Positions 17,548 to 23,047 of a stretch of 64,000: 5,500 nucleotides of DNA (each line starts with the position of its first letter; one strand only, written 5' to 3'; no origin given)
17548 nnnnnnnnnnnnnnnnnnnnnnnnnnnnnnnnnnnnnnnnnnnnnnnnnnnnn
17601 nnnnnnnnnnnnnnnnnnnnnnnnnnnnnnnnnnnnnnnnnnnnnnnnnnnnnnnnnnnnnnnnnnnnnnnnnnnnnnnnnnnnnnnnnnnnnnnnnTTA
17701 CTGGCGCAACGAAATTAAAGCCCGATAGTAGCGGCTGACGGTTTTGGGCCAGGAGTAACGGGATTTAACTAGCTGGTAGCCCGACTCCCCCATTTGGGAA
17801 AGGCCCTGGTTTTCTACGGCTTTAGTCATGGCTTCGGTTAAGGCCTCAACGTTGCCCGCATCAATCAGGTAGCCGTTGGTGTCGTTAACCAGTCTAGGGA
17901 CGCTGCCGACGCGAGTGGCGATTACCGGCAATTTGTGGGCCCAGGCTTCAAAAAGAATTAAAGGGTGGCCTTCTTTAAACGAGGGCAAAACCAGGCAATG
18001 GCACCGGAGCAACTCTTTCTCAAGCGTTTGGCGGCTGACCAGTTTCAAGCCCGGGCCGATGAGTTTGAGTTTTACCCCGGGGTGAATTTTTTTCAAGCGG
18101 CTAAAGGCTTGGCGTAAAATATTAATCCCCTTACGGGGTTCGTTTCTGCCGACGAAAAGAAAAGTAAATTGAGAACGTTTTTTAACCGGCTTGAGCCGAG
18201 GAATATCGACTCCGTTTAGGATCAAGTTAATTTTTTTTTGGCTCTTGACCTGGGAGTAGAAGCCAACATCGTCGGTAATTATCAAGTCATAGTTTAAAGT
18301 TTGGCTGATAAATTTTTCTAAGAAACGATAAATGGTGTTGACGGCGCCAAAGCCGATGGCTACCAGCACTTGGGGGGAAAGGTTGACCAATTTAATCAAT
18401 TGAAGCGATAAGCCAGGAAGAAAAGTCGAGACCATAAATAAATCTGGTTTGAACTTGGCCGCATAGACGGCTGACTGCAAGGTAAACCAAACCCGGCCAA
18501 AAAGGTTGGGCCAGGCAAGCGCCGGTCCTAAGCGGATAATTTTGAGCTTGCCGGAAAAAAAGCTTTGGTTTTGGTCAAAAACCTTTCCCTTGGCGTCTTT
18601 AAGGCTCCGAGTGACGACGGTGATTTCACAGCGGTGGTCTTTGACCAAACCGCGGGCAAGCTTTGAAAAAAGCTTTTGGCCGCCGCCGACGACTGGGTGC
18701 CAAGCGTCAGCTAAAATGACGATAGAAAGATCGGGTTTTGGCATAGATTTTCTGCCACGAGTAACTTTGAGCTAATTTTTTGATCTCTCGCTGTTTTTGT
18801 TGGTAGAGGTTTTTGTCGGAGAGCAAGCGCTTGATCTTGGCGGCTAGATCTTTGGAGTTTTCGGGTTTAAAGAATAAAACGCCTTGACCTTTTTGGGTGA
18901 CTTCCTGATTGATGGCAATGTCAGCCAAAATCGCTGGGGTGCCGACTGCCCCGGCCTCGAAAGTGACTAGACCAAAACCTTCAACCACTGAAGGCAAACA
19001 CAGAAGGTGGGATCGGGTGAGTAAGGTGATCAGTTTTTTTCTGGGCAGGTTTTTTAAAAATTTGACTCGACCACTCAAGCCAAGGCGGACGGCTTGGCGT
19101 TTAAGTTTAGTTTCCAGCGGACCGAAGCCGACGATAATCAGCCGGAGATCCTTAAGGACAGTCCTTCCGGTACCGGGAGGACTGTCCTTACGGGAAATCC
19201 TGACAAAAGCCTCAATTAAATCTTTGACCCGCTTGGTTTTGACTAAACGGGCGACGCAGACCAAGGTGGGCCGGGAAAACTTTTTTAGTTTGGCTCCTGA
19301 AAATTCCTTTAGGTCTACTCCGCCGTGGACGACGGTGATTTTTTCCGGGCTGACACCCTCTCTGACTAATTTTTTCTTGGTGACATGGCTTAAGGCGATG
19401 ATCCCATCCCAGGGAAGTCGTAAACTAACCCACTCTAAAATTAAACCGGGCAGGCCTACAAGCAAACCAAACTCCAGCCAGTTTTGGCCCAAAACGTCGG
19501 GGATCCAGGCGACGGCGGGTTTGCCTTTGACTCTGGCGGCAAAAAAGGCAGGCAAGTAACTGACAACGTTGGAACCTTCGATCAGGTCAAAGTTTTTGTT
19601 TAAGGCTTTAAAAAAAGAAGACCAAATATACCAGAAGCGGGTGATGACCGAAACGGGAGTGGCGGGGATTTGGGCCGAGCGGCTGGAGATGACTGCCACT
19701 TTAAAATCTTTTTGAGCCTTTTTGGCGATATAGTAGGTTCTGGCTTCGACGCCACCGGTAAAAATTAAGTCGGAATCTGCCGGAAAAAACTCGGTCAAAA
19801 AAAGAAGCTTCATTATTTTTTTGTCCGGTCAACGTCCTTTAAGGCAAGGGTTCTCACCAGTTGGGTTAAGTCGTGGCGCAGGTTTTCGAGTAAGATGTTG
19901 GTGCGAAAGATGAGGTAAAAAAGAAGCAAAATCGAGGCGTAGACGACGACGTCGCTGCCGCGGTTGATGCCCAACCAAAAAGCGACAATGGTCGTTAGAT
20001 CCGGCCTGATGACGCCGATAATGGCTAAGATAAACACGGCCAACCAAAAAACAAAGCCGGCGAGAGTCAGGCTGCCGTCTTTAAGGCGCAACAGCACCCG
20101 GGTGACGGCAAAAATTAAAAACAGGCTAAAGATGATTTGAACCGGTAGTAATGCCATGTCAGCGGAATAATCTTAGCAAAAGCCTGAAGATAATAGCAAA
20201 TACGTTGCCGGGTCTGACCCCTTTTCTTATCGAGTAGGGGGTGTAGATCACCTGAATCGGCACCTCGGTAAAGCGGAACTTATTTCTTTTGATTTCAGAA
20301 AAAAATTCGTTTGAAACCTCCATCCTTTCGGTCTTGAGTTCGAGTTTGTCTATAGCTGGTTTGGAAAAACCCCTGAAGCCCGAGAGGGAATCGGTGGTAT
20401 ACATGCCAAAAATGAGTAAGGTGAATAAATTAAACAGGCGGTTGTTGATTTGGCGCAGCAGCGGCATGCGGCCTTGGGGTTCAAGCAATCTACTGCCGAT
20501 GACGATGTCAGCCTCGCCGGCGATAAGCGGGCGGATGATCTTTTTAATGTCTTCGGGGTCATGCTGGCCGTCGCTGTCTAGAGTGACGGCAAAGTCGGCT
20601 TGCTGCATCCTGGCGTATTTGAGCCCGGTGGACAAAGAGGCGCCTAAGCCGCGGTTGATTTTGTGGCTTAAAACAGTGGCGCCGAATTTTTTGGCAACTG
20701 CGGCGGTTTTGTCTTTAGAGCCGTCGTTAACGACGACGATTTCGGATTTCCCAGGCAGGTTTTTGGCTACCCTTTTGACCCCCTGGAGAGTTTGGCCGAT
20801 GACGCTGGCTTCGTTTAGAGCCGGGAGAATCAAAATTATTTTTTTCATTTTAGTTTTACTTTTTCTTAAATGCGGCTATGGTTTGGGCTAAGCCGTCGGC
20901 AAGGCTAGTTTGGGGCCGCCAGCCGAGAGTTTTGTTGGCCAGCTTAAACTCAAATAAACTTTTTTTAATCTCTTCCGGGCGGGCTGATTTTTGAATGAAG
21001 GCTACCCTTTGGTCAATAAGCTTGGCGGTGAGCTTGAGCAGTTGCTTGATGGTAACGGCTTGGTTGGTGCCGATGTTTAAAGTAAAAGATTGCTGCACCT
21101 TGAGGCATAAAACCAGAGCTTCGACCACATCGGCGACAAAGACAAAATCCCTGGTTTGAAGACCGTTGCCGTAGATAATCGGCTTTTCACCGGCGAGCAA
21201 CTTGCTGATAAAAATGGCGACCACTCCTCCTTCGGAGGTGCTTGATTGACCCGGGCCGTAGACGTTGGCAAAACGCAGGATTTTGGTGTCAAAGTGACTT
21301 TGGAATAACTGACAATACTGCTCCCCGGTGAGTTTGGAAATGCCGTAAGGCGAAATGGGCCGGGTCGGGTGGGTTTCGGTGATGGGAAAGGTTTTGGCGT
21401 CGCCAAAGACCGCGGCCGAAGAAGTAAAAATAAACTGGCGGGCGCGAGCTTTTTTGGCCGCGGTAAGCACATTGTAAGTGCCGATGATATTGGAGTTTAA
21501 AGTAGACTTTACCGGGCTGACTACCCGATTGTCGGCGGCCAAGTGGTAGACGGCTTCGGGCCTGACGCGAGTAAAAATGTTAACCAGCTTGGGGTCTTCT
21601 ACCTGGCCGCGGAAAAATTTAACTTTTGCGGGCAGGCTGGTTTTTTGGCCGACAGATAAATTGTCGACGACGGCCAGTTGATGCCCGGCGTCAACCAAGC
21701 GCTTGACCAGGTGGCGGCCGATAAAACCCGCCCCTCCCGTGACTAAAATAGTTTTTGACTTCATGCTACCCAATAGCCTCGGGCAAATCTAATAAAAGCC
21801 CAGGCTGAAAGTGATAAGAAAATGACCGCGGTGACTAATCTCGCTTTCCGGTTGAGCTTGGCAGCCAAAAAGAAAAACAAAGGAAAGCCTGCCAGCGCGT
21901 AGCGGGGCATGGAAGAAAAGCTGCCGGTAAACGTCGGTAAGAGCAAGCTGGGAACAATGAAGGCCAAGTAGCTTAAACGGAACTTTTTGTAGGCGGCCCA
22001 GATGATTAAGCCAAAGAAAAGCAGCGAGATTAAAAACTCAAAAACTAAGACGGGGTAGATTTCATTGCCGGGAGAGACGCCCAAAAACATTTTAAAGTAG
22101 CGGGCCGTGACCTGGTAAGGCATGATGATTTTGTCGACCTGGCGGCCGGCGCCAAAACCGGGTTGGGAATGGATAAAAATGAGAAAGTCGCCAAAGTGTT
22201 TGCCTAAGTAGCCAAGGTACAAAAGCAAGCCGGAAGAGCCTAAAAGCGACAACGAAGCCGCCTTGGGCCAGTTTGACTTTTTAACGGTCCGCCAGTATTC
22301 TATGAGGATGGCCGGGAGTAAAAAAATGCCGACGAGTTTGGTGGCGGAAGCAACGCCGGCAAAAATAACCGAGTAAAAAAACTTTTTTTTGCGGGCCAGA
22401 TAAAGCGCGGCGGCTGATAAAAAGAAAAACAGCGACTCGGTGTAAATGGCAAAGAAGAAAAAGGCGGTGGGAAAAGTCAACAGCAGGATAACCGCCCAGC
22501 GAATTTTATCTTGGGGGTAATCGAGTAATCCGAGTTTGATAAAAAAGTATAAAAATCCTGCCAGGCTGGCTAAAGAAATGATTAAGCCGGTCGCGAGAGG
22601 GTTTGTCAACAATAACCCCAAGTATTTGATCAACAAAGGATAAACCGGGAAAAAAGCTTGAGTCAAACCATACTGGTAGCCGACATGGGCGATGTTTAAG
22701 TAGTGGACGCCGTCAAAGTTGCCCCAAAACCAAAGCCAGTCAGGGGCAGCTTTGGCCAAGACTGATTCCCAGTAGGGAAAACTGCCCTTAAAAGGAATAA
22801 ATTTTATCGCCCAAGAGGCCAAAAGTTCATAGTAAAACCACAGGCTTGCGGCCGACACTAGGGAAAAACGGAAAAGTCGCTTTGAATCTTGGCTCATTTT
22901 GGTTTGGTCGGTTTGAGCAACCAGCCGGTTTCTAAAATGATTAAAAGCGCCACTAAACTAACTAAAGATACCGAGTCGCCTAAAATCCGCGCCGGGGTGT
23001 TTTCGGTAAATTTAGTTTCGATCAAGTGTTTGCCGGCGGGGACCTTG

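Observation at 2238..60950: Unusually large expansion of PMT/ArnT-type GT-C glycosyltransferases with six Dpm1-like donors, but no OST, Wzy or initiating transferase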

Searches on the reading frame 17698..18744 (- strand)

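Call 6: search_protein_families(library=pfam, max_evalue=0.01, proteins=[window:17698-18744:-])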
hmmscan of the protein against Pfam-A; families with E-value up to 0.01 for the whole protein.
window:17698-18744:- (348 aa): 3 families
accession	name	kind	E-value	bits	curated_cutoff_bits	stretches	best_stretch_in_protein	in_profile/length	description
PF00534.26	Glycos_transf_1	-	3.8e-23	82.3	26.4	1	187-317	10-164/172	Glycosyl transferases group 1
PF13692.12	Glyco_trans_1_4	-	1.3e-20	74.6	27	1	193-312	2-142/142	Glycosyl transferases group 1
PF20706.3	GT4-conflict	-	4.3e-08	33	26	1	237-278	271-312/385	Family 4 Glycosyltransferase in conflict systems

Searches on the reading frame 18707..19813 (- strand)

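Call 6: search_protein_families(library=pfam, max_evalue=0.01, proteins=[window:18707-19813:-])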
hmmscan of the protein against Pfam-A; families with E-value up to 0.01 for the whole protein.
window:18707-19813:- (368 aa): 5 families
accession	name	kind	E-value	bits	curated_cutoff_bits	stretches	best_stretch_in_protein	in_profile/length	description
PF00534.26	Glycos_transf_1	-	5.7e-35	120.8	26.4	1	177-342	11-167/172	Glycosyl transferases group 1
PF13692.12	Glyco_trans_1_4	-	8.5e-26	91.3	27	1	181-333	1-142/142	Glycosyl transferases group 1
PF20706.3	GT4-conflict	-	1.4e-10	41.2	26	1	150-356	165-381/385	Family 4 Glycosyltransferase in conflict systems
PF13439.12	Glyco_transf_4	-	2.4e-09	37.9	28.5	1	20-169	2-169/170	Glycosyltransferase Family 4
PF13524.12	Glyco_trans_1_2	-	0.002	18.5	25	1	249-355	28-137/144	Glycosyl transferase-like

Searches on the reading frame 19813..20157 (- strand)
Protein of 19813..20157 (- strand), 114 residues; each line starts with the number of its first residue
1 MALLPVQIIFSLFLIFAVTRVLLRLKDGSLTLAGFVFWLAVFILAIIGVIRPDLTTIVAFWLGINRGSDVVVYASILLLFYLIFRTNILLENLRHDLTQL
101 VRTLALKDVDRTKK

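Call 68: search_protein_families(library=pfam, max_evalue=10, proteins=[window:19813-20157:-])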
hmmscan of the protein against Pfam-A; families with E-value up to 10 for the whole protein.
window:19813-20157:- (114 aa): 2 families
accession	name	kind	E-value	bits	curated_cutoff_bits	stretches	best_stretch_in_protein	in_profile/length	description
PF10066.14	DUF2304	-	2.5e-20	73.1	25.5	1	6-108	2-104/106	Uncharacterized conserved protein (DUF2304)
PF09874.14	DUF2101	-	6.6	6.9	22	1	3-77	33-107/206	Predicted membrane protein (DUF2101)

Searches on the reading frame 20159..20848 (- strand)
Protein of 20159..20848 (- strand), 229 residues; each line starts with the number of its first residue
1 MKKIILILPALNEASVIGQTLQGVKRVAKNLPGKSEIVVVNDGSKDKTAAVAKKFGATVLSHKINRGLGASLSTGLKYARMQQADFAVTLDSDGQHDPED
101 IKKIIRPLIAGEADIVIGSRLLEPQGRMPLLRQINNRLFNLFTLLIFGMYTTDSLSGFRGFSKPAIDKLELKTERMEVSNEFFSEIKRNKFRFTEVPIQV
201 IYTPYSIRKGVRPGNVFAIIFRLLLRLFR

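Call 7: search_protein_families(library=pfam, max_evalue=0.01, proteins=[window:20159-20848:-])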
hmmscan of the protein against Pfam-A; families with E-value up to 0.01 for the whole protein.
window:20159-20848:- (229 aa): 3 families
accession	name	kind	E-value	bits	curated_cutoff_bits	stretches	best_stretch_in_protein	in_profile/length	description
PF00535.33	Glycos_transf_2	-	9e-28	97.7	23.3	1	6-168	2-166/168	Glycosyl transferase family 2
PF13641.12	Glyco_tranf_2_3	-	3.6e-05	24.3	27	1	4-120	3-123/230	Glycosyltransferase like family 2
PF12804.13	NTP_transf_3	-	0.0013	19.4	27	1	25-119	28-122/160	MobA-like NTP transferase domain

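Call 38: search_protein_families(library=ncbifam, max_evalue=0.001, proteins=[window:20159-20848:-])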
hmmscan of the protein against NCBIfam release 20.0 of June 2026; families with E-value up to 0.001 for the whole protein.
window:20159-20848:- (229 aa): 15 families
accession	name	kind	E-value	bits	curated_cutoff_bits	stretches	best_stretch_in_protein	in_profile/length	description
NF058614.1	PPMAGASynPpgS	equivalog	1.3e-44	152.3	370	1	5-226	3-222/226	polyprenyl-phospho-N-acetylgalactosaminyl synthase PpgS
TIGR04182.1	glyco_TIGR04182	equivalog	7.4e-34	117.5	325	1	4-202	2-192/293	S-layer glycoprotein N-glycosyltransferase AglJ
NF041391.1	DPhHxTase_Halo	equivalog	6.6e-20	71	375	1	10-199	3-182/213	dolichyl-phosphate hexose transferase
NF047588.1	GlcsyltransPgfSStrep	equivalog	2.2e-13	50.1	500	1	3-184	2-182/308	glycosyltransferase PgfS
NF010496.0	PRK13915.1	equivalog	4.5e-12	45.7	262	1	2-111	31-145/307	glucosyl-3-phosphoglycerate synthase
TIGR03469.1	HpnB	hypoth_equivalog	4.9e-11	42.3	379.25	1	3-114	45-166/386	hopene-associated glycosyltransferase HpnB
NF007986.1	PRK10714.1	equivalog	3.1e-10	39.6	529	1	2-170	6-173/316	undecaprenyl-phosphate 4-deoxy-4-formamido-L-arabinose transferase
TIGR04283.1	glyco_like_mftF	equivalog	4.4e-10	39.5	182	1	6-108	3-96/221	TIGR04283 family arsenosugar biosynthesis glycosyltransferase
TIGR03937.1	PgaC_IcaA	equivalog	1.7e-09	37.1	422.3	1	2-109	45-151/407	poly-beta-1,6-N-acetyl-D-glucosamine synthase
NF041875.1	EPS_EpsD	equivalog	1.1e-08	34.8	370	1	7-138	4-135/325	exopolysaccharide biosynthesis glycosyltransferase EpsD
NF041865.1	EpsU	equivalog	1.9e-06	27.2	700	1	3-108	40-147/394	exopolysaccharide biosynthesis GT2 family glycosyltransferase EpsU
TIGR03965.1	mycofact_glyco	equivalog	3.6e-05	22.8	280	1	5-110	77-181/467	mycofactocin biosynthesis glycosyltransferase MftF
NF007482.0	PRK10073.1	equivalog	0.00019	20.6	423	1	3-100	7-102/334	glycosyltransferase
NF045692.1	OglycostaseCruG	equivalog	0.00028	19.9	600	1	3-57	42-93/386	2'-O-glycosyltransferase CruG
NF047683.1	TeichurnBiosyTuaG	equivalog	0.00051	19.8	400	1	3-106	7-109/252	teichuronic acid biosynthesis protein TuaG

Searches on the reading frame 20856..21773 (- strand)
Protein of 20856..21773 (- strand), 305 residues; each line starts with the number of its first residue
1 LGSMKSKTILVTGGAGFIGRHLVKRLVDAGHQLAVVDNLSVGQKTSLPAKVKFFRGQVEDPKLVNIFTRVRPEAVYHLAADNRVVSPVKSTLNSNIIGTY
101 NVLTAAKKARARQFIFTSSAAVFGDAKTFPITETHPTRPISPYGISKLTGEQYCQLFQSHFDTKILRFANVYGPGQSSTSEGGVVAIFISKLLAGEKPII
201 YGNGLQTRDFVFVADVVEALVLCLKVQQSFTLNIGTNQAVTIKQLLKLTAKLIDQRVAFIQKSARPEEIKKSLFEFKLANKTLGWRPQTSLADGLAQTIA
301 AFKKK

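Call 7: search_protein_families(library=pfam, max_evalue=0.01, proteins=[window:20856-21773:-])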
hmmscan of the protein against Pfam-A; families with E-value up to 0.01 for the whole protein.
window:20856-21773:- (305 aa): 10 families
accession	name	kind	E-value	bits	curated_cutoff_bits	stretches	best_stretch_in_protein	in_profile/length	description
PF01370.27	Epimerase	-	8.7e-59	199.3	20.9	1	9-235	1-240/240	NAD dependent epimerase/dehydratase family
PF16363.11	GDP_Man_Dehyd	-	3.9e-54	184.8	27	1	10-297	1-331/332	GDP-mannose 4,6 dehydratase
PF01073.25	3Beta_HSD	-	1.6e-20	73.7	22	1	10-225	1-230/280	3-beta hydroxysteroid dehydrogenase/isomerase family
PF04321.23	RmlD_sub_bind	-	6.4e-18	65.3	27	1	8-175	2-155/287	RmlD substrate binding domain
PF02719.21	Polysacc_synt_2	-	3.3e-16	59.7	20.2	1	9-255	1-249/293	Polysaccharide biosynthesis protein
PF07993.18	NAD_binding_4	-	3.4e-16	59.6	20.1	1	73-182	90-221/258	Male sterility protein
PF13460.12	NAD_binding_10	-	3.9e-10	40.3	27.2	1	13-170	1-145/184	NAD(P)H-binding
PF05368.20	NmrA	-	5.9e-05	23.3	27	1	6-119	2-107/298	NmrA-like family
PF08659.16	KR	-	0.00013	22.4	22.6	0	8-32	2-26/180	KR domain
PF00106.31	adh_short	-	0.0013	18.7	26.6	1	7-39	1-33/195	short chain dehydrogenase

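Call 67: search_protein_families(library=ncbifam, max_evalue=1e-10, proteins=[window:20856-21773:-])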
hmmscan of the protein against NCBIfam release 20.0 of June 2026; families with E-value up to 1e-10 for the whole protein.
window:20856-21773:- (305 aa): 22 families
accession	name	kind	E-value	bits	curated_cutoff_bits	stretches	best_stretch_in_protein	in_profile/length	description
TIGR01179.1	galE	equivalog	2.9e-47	161.1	262.3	1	9-292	2-315/332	UDP-glucose 4-epimerase GalE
TIGR04180.1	EDH_00030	hypoth_equivalog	4.9e-46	157.1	475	1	9-289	1-296/297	NAD-dependent 4,6-dehydratase LegB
TIGR01181.1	dTDP_gluc_dehyt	equivalog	6.5e-44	150.3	365.1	1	9-303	2-312/321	dTDP-glucose 4,6-dehydratase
TIGR02197.1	heptose_epim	equivalog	3.9e-35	121.5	274.6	1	9-281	1-287/316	ADP-glyceromanno-heptose 6-epimerase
NF007956.0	PRK10675.1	subfamily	3.5e-27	95.4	394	1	9-296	3-323/338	UDP-glucose 4-epimerase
NF007582.0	PRK10217.1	equivalog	1.6e-25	89.9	698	1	7-300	2-329/355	dTDP-glucose 4,6-dehydratase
NF011728.1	PRK15181.1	equivalog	3e-24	85.7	760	1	6-299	15-334/348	Vi polysaccharide biosynthesis UDP-N-acetylglucosaminuronic acid C-4 epimerase TviC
NF047922.1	GDPFucSynFcl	equivalog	4e-24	85.6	500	1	6-303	2-302/308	GDP-L-fucose synthase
NF008360.0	PRK11150.1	equivalog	1.5e-23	83.5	452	1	9-282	2-281/310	ADP-glyceromanno-heptose 6-epimerase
NF007490.0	PRK10084.1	subfamily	4.7e-22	78.5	649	1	9-301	3-333/361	dTDP-glucose 4,6-dehydratase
TIGR03466.1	HpnA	hypoth_equivalog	1.9e-21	76.3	367.65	1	8-256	2-249/327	hopanoid-associated sugar epimerase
NF043036.1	ErythonDh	equivalog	2.2e-19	69.8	325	1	9-229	3-238/321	D-erythronate dehydrogenase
TIGR01472.1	gmd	equivalog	2.2e-18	66.6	415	1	51-273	56-288/342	GDP-mannose 4,6-dehydratase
NF042422.1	oxyalk_red_OleD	equivalog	1.5e-17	64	580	1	9-177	3-174/329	2-alkyl-3-oxoalkanoate reductase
TIGR01214.1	rmlD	equivalog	2e-15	56.7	224.05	1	8-176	1-155/285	dTDP-4-dehydrorhamnose reductase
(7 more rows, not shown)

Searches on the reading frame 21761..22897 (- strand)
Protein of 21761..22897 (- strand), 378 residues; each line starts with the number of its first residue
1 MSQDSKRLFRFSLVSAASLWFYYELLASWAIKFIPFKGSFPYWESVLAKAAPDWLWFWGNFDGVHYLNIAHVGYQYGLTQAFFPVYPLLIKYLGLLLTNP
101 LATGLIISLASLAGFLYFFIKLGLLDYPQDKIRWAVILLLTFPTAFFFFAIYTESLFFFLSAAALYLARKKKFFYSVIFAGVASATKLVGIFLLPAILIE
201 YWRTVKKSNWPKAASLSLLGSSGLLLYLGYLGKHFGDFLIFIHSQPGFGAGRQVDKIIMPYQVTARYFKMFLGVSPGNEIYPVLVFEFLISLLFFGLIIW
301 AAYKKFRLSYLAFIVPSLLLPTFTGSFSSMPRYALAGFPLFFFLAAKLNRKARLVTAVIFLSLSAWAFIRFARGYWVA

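Call 7: search_protein_families(library=pfam, max_evalue=0.01, proteins=[window:21761-22897:-])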
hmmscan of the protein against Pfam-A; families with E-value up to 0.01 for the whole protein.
window:21761-22897:- (378 aa): 1 family
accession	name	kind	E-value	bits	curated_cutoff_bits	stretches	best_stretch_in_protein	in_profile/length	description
PF04188.19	Mannosyl_trans2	-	2.9e-08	34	22.4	1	46-184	46-196/443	Mannosyltransferase (PIG-V)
